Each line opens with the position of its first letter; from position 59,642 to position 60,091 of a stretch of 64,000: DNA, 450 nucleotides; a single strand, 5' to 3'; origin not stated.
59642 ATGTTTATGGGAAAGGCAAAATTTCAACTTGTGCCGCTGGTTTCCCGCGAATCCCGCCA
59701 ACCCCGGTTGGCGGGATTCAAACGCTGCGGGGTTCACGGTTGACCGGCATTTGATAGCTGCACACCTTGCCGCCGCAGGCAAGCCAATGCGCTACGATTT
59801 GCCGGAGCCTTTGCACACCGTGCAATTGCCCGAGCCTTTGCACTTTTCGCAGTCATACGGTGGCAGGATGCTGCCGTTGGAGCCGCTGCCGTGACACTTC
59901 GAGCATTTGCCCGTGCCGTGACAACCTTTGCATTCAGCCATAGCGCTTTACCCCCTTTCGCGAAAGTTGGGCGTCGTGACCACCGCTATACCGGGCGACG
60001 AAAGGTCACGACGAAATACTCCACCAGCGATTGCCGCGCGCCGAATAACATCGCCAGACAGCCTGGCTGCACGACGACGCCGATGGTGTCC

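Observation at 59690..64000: Cluster of a 4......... zinc-finger mini-protein, a DUF4177 protein, two unknown secreted proteins and a TPR-CHAT protein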

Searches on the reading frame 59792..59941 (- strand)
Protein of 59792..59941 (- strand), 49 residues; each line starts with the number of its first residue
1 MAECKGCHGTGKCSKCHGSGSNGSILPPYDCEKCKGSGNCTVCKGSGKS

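Call 3: search_protein_families(library=pfam, max_evalue=0.01, proteins=[window:59792-59941:-])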
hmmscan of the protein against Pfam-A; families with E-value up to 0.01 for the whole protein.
window:59792-59941:- (49 aa): 2 families
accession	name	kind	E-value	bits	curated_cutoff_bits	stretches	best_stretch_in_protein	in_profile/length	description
PF25433.1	DUF7895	-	2.1e-05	25.2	27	1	30-47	4-21/75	Domain of unknown function (DUF7895)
PF00684.25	DnaJ_CXXCXGXG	-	0.0018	18.9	32.7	1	13-39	1-26/65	DnaJ central domain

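Call 4: search_protein_families(library=ncbifam, max_evalue=0.01, proteins=[window:59792-59941:-])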
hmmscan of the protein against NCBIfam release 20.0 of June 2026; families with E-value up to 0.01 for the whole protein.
window:59792-59941:- (49 aa): 0 families

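Call 7: find_homologous_proteins(query=window:59795-59941:-, max_evalue=0.001)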
Query seq(49 aa) (49 aa): 1 proteins with E <= 0.001 among 1 candidates.
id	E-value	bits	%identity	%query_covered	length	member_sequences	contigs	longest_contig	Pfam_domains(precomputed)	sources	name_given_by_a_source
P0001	3.0e-11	60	67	100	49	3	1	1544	-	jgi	-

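Call 26: search_protein_representatives(protein=window:59795-59941:-)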
Query: 49 residues. Proteins with E-value up to 0.001 (for the whole library): 71; up to 1e-10: 1; up to 1e-30: 0. The best 71 are listed.
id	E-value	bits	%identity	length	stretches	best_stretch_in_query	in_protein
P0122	7.9e-11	57.6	67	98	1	1-48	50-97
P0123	2.2e-09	53.0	49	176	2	3-47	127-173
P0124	3.7e-09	52.3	65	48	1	1-48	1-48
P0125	1.8e-08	50.2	61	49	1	1-49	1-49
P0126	4.1e-08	49.1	44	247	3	3-48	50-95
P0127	5.0e-08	48.8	42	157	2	4-46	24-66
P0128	6.4e-08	48.5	40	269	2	4-47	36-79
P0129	1.5e-07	47.3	56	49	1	1-48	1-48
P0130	1.7e-07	47.1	64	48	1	3-48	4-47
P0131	2.1e-07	46.8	70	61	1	1-48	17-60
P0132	4.8e-07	45.7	68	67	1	1-49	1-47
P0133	4.8e-07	45.7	58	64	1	3-47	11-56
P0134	5.9e-07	45.4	62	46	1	1-48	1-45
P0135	9.1e-07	44.9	57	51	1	2-49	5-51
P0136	1.4e-06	44.2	57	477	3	4-48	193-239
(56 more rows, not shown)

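Call 30: find_related_loci(query=A2, collection=metagenome_contigs, flank=3000)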
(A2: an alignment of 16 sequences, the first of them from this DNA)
Query A2 (49 aa) in metagenome_contigs; peptide patterns used: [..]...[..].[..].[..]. (x = any residue, [..] = any of these).
166 stretches matched a pattern; 71 encode a relative of the query (tblastn E <= 1e-3); 71 distinct loci.
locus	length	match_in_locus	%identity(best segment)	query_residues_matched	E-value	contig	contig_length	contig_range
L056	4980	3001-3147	88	1-49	4e-24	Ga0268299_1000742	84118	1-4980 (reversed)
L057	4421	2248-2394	88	1-49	4e-24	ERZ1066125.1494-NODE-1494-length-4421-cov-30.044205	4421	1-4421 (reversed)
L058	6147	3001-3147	84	1-49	1e-23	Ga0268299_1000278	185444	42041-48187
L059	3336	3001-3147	84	1-49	2e-22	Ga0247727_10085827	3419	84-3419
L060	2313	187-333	67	1-49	5e-18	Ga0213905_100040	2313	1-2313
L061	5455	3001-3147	69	1-49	1e-17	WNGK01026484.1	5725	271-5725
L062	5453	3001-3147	69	1-49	5e-17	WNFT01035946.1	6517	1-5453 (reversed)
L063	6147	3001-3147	69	1-49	8e-17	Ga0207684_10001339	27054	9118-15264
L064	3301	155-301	67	1-49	8e-17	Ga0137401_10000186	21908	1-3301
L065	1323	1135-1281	65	1-49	2e-16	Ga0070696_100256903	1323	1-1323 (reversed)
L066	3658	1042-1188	67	1-49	2e-16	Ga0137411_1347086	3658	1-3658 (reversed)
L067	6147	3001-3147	63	1-49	5e-16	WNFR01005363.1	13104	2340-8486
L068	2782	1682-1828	67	1-49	4e-16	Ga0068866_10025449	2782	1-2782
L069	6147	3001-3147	63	1-49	5e-16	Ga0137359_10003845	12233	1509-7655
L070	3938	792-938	67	1-49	4e-16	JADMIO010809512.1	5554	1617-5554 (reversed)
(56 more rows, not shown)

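Call 38: search_protein_families(library=padloc, max_evalue=0.1, proteins=[window:59792-59941:-])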
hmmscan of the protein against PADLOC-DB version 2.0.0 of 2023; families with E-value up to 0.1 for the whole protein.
window:59792-59941:- (49 aa): 1 family
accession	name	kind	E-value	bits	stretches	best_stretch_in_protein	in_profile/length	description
PDLC04253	PDC-M01B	-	0.00092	16.6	1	2-48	310-354/366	-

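Call 39: search_protein_families(library=phrogs, max_evalue=0.01, proteins=[window:59792-59941:-])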
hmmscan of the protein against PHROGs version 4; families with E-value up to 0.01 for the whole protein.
window:59792-59941:- (49 aa): 0 families

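Call 52: search_protein_families(library=pfam, max_evalue=0.01, proteins=[L063:3197-4702:+])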
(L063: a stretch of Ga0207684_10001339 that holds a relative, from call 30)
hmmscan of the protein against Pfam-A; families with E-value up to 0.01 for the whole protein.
L063:3197-4702:+ (502 aa): 0 families

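Call 57: search_solved_structures(query=A2, max_evalue=0.01, show_alignments=2)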
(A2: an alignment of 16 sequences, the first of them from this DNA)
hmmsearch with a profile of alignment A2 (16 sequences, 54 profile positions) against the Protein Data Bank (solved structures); distinct sequences matched with E-value up to 0.01: 5.
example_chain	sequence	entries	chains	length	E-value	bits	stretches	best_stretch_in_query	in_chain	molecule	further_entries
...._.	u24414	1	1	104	8.9e-06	28.9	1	5-53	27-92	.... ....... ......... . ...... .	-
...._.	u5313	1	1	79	1.7e-05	28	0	17-44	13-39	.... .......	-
2vf7_A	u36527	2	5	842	0.0025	21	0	16-42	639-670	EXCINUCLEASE ABC, SUBUNIT A. | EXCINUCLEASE ABC SUBUNIT A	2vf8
6jzb_A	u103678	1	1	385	0.0028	20.9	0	15-43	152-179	Chaperone protein DnaJ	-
3lcz_A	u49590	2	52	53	0.0072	19.5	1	17-49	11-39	Inhibitor of TRAP, regulated by T-BOX (Trp) sequence RtpA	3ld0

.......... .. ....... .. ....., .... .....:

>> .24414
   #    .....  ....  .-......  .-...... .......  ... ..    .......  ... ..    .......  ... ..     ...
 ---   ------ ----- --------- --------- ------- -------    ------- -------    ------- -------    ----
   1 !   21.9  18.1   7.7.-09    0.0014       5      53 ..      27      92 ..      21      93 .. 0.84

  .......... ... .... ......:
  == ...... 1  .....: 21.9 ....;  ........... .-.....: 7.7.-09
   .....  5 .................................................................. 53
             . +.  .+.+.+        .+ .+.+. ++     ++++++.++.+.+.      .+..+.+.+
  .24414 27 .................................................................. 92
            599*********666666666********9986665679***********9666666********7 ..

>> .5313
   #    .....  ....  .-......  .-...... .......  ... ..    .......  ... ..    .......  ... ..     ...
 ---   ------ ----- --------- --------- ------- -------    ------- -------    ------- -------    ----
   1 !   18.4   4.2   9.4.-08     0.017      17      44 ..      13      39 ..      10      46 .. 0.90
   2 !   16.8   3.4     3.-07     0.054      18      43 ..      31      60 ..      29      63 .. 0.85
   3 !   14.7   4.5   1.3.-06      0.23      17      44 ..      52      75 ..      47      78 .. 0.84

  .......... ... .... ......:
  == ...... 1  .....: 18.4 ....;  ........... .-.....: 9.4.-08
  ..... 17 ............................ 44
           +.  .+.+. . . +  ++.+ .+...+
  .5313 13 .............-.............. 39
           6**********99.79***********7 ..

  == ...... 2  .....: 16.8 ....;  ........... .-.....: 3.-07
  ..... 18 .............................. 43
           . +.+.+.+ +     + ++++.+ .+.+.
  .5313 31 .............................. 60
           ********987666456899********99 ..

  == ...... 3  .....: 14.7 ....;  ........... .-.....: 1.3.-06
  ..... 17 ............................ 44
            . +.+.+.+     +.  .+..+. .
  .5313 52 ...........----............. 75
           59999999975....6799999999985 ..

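Call 79: search_protein_families(library=pfam, alignment_id=A2, max_evalue=0.01)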
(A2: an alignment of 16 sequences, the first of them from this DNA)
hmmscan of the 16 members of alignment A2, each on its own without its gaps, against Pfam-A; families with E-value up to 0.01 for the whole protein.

A. member 1, seq(49 aa): 2 families
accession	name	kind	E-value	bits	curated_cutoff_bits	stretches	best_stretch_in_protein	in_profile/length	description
PF25433.1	DUF7895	-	2.1e-05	25.2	27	1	30-47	4-21/75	Domain of unknown function (DUF7895)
PF00684.25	DnaJ_CXXCXGXG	-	0.0018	18.9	32.7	1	13-39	1-26/65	DnaJ central domain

B. families by the number of members that match (of 16 scanned): 5 families
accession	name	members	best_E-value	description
PF25433.1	DUF7895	15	2.1e-05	Domain of unknown function (DUF7895)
PF00684.25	DnaJ_CXXCXGXG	7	0.00039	DnaJ central domain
PF17302.8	DUF5351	3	3.9e-06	Family of unknown function (DUF5351)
PF13453.11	Zn_ribbon_TFIIB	1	4.7e-05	Transcription factor zinc-finger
PF15777.11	Anti-TRAP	1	0.0023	Tryptophan RNA-binding attenuator protein inhibitory protein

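Call 80: find_related_loci(query=A2, collection=viral_contigs, flank=3000)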
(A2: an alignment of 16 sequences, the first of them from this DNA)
Query A2 (49 aa) in viral_contigs; peptide patterns used: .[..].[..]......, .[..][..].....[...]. (x = any residue, [..] = any of these).
131 stretches matched a pattern, but none encodes a relative of the query by tblastn (E <= 1e-3).

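Call 86: search_protein_families(library=pfam, max_evalue=0.05, proteins=[L056:854-1813:+])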
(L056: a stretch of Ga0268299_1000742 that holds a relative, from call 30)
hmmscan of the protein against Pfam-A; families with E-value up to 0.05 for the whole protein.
L056:854-1813:+ (320 aa): 0 families

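Call 87: predict_structure(alignment_id=A4)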
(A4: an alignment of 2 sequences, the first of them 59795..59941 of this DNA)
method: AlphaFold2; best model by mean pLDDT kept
length: 49 residues; sequences in the alignment: 2
mean_pLDDT: 52.8   pTM: 0.24
mean pLDDT of the five models: 52.8, 51.6, 49.6, 46.7, 42.9
residues with pLDDT >= 90: 0; 70-90: 0; 50-70: 41; < 50: 8
segments of 3 or more residues with pLDDT < 50: 46-49
pLDDT, mean of each block of 10 residues (from residue 1): 52 55 53 56 46
secondary structure, 60 per line:
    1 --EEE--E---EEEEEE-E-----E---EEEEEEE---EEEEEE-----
elements in order: E3-5 E12-17 E29-35 E39-44
